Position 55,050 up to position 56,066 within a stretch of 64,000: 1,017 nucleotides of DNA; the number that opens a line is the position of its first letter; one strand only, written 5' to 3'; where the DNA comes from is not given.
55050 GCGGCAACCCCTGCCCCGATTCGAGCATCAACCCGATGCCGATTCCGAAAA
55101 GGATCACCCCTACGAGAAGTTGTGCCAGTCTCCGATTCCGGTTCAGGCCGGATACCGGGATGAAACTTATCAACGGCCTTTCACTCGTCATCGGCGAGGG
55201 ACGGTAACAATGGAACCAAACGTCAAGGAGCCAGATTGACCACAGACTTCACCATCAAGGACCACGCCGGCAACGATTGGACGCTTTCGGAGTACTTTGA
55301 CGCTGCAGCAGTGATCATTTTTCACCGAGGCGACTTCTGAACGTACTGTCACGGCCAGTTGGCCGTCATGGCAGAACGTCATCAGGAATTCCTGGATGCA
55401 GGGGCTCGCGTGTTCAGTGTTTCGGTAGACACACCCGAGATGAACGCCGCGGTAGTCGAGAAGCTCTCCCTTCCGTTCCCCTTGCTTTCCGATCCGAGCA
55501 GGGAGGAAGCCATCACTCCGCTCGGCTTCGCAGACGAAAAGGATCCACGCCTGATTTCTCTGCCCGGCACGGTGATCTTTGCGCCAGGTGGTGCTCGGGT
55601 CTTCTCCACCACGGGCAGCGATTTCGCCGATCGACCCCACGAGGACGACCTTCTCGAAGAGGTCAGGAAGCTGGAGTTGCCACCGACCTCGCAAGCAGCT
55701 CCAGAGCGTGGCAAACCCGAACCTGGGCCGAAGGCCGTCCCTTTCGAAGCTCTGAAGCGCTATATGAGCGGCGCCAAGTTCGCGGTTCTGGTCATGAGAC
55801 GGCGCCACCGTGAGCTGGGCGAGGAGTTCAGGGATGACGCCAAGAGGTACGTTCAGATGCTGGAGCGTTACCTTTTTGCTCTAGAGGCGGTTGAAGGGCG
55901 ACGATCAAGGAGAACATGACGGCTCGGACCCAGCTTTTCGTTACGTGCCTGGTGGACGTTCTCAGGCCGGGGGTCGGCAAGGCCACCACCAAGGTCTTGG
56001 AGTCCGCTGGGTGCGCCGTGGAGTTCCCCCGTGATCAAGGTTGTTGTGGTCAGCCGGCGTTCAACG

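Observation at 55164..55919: Candidate selenocysteine (UxxC) peroxiredoxin/redoxin gene heading the lutABC operon, with a SECIS-like hairpin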

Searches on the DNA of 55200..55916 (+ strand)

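Call 49: search_rna_families(source=window, start=55200, end=55480, threshold=evalue, max_evalue=10)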
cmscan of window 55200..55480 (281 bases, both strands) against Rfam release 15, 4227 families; matches with E-value up to 10: 0.
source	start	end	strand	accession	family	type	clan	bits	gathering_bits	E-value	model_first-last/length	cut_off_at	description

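Call 89: search_rna_families(source=L026, start=17000, end=18600, threshold=evalue, max_evalue=1, show_alignments=2)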
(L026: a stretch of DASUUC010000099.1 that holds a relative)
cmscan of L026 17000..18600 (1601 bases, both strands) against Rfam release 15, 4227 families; matches with E-value up to 1: 1.
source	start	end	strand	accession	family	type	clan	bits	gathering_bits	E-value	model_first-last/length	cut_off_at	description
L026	18217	18366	-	RF00461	IRES_VEGF_A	Cis-reg; IRES;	-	15.4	160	0.9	1-308/308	no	Vascular endothelial growth factor (VEGF) IRES A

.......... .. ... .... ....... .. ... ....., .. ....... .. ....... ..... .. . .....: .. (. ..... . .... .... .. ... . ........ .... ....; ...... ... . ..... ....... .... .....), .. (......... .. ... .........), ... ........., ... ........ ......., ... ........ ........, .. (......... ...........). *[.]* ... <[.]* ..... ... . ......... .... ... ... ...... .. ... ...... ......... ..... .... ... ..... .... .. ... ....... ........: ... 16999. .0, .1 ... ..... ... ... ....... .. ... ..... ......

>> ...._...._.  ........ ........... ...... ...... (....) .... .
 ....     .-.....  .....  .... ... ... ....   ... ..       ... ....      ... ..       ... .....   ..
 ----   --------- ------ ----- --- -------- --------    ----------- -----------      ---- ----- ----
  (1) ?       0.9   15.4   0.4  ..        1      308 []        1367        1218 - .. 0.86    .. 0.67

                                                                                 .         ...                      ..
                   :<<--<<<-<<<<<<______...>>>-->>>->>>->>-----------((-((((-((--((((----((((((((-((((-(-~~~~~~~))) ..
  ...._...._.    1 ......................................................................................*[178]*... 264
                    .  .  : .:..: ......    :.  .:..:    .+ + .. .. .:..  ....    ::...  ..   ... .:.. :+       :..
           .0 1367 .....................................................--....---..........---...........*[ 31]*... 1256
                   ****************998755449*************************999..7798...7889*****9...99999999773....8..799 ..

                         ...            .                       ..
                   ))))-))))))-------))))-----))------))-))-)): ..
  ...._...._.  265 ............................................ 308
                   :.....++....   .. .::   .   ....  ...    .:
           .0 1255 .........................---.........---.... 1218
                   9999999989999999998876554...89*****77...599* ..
